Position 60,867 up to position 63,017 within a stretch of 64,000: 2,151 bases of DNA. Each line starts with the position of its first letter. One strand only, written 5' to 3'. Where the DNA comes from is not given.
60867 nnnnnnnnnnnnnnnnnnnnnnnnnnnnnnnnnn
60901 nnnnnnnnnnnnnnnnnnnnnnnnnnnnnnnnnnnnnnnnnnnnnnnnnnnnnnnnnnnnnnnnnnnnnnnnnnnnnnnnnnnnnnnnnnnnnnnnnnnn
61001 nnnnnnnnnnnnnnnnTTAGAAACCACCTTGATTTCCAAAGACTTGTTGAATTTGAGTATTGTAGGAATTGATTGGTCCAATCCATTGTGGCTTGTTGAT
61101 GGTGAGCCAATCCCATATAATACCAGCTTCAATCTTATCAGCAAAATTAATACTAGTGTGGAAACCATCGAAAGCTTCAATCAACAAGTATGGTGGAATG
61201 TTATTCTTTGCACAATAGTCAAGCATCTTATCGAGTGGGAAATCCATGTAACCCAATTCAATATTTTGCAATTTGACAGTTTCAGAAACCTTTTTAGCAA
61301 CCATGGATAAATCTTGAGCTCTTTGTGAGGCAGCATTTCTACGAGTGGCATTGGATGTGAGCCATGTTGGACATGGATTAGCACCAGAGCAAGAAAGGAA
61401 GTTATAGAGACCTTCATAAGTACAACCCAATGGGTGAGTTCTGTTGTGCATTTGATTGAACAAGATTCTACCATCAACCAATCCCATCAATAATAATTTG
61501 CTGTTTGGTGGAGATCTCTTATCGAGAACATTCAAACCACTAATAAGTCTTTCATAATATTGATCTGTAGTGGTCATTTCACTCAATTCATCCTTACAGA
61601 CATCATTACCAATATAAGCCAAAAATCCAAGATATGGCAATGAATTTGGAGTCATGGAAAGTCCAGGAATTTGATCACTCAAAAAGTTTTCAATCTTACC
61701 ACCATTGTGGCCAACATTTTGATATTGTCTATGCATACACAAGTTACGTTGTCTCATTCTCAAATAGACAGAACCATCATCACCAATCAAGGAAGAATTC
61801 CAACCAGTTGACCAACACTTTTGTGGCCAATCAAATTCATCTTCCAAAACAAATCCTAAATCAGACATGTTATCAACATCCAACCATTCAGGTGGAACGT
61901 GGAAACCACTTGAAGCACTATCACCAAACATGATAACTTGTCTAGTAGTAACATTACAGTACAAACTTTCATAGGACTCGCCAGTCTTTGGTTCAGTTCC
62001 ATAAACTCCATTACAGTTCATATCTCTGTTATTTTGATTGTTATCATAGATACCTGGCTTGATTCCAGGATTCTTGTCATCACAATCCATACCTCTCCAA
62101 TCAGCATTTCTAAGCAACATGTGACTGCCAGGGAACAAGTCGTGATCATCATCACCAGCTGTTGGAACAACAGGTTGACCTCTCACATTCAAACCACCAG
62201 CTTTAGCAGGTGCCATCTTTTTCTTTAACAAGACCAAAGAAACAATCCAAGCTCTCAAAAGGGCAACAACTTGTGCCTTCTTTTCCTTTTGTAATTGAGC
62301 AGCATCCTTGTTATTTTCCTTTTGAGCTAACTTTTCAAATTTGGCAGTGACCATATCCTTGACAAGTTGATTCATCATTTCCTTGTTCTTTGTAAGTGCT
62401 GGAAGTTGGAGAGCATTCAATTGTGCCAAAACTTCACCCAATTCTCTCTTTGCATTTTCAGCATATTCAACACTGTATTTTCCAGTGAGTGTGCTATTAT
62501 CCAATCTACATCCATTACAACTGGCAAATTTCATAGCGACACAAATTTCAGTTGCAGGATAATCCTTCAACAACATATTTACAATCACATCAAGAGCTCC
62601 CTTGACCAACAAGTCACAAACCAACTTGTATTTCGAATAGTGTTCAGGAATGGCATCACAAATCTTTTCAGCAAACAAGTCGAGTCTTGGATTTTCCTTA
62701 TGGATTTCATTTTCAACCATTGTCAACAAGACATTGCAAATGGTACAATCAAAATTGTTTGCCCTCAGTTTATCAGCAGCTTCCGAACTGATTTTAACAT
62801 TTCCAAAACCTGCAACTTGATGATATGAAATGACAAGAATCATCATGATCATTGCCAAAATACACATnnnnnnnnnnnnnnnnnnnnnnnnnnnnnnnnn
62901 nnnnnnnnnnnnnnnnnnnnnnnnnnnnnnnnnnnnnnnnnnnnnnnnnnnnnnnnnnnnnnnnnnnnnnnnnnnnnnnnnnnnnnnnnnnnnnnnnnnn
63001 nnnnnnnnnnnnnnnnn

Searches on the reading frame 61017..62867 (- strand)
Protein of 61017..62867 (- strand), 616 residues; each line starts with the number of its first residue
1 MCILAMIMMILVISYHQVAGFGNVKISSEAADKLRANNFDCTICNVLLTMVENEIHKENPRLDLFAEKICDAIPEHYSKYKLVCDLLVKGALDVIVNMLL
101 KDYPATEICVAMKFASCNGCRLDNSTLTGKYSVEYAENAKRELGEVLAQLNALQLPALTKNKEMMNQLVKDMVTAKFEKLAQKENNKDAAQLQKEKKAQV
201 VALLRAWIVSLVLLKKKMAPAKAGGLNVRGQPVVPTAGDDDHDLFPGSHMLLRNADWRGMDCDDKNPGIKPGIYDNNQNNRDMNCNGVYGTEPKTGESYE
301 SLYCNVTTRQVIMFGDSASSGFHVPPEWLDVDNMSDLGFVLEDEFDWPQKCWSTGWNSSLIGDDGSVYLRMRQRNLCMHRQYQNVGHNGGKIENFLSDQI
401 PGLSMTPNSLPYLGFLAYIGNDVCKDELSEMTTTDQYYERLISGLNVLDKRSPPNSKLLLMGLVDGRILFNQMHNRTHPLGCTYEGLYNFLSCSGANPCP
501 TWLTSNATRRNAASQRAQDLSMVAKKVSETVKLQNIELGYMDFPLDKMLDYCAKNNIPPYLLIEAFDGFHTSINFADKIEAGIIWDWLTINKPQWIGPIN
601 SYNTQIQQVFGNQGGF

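Call 8: search_protein_families(library=pfam, proteins=[window:61017-62867:-], max_evalue=0.001)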
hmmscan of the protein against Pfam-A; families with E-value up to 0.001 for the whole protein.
window:61017-62867:- (616 aa): 0 families

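Call 23: search_protein_families(library=pfam, proteins=[window:61017-62867:-], max_evalue=10)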
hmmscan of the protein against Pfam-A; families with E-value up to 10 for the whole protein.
window:61017-62867:- (616 aa): 4 families
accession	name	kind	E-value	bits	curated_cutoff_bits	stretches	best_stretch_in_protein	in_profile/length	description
PF11617.13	Cu-binding_MopE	-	0.0024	18.5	27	1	261-288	1-27/30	Putative metal-binding motif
PF00657.28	Lipase_GDSL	-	0.0042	17.7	23.6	1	311-572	1-197/208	GDSL-like Lipase/Acylhydrolase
PF03489.22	SapB_2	-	0.042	14.5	21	1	84-114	3-33/34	Saposin-like type B, region 2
PF20825.2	Saposin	-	0.17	12.4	27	1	41-117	2-77/131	Saposin-like domain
